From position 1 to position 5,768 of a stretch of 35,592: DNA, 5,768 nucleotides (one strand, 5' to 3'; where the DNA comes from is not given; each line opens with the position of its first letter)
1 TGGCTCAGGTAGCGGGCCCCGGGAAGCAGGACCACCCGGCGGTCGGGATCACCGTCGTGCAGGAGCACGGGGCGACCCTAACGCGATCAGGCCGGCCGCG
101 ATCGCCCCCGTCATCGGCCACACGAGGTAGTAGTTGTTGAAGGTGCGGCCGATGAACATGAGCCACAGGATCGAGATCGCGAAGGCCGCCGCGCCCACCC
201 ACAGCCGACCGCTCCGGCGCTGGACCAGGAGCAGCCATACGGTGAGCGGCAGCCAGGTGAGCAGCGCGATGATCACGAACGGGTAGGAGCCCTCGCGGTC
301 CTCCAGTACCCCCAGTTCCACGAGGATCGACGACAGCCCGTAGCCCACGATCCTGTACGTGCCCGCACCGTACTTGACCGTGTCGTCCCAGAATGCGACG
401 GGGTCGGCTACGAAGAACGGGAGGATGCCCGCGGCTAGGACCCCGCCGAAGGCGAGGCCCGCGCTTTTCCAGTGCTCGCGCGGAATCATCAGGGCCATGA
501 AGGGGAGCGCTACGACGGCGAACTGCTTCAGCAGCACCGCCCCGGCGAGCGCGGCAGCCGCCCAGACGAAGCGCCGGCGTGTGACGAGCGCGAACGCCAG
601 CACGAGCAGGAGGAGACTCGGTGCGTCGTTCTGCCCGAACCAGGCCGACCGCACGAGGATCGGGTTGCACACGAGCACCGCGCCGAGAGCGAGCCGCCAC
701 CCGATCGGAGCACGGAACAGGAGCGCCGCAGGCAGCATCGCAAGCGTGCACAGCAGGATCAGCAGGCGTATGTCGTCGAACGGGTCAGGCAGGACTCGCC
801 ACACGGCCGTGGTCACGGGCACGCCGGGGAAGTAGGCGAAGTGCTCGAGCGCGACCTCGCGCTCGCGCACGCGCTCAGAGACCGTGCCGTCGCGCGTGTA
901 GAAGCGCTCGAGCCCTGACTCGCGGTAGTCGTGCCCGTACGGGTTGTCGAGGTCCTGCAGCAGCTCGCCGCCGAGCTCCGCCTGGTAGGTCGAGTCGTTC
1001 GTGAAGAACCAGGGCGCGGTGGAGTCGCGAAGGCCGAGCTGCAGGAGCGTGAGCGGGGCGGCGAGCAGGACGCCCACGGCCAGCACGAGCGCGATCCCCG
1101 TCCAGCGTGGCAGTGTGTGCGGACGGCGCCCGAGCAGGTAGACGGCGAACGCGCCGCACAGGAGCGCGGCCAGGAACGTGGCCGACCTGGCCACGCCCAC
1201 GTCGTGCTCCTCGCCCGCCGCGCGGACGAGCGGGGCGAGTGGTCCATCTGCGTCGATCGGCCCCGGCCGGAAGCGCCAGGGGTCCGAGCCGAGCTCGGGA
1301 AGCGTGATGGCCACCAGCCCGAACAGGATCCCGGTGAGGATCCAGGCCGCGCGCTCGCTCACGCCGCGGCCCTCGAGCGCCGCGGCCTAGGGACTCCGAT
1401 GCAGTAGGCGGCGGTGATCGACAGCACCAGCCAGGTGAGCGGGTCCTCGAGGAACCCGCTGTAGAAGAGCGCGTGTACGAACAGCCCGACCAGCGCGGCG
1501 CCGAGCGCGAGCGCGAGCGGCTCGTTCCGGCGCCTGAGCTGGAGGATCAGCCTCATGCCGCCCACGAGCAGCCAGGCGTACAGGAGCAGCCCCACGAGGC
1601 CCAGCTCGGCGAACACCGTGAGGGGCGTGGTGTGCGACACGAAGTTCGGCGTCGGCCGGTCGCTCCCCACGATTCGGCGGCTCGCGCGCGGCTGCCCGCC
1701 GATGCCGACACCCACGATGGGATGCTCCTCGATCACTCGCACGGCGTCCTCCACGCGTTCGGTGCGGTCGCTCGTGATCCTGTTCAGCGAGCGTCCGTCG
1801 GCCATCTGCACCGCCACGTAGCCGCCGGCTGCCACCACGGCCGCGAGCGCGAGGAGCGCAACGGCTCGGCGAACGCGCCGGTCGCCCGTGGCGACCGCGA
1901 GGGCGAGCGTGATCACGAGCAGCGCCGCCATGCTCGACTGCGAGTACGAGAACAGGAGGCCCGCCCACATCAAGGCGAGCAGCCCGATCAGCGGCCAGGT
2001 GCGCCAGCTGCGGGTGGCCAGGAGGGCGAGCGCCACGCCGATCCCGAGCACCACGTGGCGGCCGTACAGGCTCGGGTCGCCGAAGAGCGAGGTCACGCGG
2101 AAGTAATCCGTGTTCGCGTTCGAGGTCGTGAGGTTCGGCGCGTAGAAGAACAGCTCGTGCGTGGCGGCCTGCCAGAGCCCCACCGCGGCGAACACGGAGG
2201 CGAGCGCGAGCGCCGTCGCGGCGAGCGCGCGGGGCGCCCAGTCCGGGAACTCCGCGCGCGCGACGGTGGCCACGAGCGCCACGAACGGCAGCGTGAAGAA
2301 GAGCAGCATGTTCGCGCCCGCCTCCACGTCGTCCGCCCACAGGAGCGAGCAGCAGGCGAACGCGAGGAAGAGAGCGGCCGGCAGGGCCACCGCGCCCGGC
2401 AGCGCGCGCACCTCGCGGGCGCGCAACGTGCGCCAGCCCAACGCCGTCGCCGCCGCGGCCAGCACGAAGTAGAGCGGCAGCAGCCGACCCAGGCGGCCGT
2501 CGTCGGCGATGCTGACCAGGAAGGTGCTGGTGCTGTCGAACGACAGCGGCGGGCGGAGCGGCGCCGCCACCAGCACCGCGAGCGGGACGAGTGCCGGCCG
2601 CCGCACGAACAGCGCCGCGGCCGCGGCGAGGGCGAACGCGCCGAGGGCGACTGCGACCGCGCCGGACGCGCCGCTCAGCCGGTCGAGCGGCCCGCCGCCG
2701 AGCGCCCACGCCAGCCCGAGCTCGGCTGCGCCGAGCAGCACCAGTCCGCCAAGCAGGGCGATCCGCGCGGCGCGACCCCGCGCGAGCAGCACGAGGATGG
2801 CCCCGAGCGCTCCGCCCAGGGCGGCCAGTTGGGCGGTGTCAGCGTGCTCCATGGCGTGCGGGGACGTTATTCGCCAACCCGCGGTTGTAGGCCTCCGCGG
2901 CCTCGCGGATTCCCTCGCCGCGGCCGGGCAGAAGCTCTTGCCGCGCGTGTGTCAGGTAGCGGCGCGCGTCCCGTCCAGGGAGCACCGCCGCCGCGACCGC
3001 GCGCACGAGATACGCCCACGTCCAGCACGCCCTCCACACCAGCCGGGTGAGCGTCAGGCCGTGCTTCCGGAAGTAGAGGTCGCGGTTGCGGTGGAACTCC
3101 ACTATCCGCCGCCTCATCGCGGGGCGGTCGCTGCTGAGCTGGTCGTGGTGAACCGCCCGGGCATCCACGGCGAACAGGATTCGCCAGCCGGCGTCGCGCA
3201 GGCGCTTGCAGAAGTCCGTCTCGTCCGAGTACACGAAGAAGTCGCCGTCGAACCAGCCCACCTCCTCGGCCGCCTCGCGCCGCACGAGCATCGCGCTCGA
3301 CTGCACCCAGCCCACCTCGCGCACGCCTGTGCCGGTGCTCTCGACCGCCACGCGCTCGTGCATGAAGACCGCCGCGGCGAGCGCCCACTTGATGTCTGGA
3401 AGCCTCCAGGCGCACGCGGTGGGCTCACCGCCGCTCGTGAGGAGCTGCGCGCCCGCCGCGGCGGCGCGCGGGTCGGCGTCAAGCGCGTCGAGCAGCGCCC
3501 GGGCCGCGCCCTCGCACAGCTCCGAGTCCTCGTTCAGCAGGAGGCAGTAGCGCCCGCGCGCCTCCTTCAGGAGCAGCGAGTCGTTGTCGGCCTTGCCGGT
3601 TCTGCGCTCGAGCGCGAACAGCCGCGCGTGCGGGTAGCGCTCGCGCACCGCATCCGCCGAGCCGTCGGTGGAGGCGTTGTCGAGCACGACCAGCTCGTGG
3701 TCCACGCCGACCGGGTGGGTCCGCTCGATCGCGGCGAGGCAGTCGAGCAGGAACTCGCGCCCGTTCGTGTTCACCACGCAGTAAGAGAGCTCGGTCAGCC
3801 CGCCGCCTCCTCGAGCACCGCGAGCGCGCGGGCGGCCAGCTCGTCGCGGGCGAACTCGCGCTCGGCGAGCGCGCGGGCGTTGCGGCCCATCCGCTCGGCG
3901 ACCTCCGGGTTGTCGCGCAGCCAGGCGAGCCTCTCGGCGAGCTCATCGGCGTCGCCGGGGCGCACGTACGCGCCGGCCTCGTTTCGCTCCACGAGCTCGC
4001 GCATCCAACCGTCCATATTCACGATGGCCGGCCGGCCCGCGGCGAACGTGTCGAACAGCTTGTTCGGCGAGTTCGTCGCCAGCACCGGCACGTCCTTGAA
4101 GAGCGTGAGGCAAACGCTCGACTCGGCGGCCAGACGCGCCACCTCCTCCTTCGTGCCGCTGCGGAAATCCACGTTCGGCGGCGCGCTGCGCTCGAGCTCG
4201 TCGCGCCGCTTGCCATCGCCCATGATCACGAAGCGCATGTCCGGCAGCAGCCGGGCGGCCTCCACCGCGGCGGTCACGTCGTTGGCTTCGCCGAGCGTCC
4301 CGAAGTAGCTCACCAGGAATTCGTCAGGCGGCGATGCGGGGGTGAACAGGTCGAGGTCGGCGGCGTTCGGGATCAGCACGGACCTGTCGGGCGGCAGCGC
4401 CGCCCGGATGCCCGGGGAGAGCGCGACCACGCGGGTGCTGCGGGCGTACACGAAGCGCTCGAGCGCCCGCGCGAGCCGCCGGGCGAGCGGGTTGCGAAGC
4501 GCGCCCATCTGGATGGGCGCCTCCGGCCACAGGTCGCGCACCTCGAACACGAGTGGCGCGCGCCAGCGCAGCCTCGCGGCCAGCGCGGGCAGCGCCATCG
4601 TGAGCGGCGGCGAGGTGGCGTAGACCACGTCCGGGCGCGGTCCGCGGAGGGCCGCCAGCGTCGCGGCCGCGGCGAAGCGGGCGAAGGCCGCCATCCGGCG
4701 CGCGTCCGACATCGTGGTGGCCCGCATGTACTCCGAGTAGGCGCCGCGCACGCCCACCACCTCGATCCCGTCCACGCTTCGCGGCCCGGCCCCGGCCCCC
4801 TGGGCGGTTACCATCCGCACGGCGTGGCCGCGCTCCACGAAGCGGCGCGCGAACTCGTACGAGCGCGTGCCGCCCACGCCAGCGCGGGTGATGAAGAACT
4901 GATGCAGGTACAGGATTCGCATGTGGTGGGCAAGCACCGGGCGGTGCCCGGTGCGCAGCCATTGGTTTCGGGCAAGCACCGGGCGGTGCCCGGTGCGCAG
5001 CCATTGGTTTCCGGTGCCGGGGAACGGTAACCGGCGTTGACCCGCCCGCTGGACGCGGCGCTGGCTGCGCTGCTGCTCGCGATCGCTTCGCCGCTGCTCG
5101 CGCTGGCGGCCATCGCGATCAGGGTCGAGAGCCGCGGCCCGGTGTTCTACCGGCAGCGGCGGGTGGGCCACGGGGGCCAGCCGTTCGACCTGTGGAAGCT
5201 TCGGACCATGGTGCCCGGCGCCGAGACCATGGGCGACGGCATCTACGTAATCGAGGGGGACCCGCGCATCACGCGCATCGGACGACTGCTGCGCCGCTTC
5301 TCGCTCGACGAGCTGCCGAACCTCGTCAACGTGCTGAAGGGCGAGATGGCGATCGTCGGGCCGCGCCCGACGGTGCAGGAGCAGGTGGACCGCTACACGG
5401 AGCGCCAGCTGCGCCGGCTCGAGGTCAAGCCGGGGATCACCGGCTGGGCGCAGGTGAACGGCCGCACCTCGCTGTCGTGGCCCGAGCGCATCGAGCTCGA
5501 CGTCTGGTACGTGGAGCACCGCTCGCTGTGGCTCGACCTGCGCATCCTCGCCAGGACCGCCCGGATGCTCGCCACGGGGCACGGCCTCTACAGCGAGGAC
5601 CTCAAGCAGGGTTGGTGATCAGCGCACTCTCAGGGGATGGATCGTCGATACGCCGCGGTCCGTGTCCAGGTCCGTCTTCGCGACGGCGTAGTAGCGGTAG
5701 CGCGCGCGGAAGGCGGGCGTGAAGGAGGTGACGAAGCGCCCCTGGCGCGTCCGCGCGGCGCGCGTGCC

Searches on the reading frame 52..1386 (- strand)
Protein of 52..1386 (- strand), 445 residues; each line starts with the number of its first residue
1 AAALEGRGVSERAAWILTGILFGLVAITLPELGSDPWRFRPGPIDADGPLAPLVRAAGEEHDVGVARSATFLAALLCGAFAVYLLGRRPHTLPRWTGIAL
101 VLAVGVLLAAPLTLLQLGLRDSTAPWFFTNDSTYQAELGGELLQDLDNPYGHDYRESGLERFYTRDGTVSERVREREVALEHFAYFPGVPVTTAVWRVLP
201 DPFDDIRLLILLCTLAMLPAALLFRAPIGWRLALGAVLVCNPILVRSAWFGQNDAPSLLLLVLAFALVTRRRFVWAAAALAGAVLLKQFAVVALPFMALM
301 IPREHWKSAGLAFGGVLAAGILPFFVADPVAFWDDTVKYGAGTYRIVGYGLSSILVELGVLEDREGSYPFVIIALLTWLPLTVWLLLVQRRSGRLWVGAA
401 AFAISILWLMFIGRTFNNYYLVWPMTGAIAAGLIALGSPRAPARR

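Call 70: search_protein_families(library=pfam, proteins=[window:52-1386:-], max_evalue=0.0001)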
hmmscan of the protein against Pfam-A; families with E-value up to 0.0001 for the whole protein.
window:52-1386:- (445 aa): 1 family
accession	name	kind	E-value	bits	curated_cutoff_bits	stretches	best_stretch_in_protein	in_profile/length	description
PF09594.16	GT87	-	3.7e-08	33.9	25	1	185-409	3-233/237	Glycosyltransferase family 87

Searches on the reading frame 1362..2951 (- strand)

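Call 70: search_protein_families(library=pfam, proteins=[window:1362-2951:-], max_evalue=0.0001)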
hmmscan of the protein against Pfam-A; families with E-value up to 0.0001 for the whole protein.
window:1362-2951:- (530 aa): 1 family
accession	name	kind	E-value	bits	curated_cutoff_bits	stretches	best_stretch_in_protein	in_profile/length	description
PF04932.20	Wzy_C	-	9.4e-17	61.6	31.7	1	324-458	2-148/149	O-Antigen ligase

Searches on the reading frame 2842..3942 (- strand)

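Call 70: search_protein_families(library=pfam, proteins=[window:2842-3942:-], max_evalue=0.0001)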
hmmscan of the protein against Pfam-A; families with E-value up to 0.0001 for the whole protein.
window:2842-3942:- (367 aa): 3 families
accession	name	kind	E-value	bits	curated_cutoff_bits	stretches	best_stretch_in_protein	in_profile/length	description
PF00535.33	Glycos_transf_2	-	1.6e-12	48.2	23.3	1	55-171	3-120/168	Glycosyl transferase family 2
PF13641.12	Glyco_tranf_2_3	-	1.9e-07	31.8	27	1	56-266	7-212/230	Glycosyltransferase like family 2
PF13632.12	Glyco_trans_2_3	-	5.8e-06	26.7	27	1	212-291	72-142/198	Glycosyl transferase family group 2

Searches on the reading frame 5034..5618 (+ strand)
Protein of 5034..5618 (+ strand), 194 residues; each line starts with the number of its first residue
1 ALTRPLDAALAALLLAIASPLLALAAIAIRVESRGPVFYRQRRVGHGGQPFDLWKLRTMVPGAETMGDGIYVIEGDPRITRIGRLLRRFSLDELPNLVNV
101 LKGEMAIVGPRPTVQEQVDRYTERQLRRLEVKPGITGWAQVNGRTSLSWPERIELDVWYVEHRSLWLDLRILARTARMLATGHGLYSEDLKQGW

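Call 70: search_protein_families(library=pfam, proteins=[window:5034-5618:+], max_evalue=0.0001)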
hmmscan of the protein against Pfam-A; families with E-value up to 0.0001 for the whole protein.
window:5034-5618:+ (194 aa): 1 family
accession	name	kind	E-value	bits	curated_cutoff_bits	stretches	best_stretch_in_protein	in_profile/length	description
PF02397.22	Bac_transf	-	1.4e-64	217.4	27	1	4-178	2-176/179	Bacterial sugar transferase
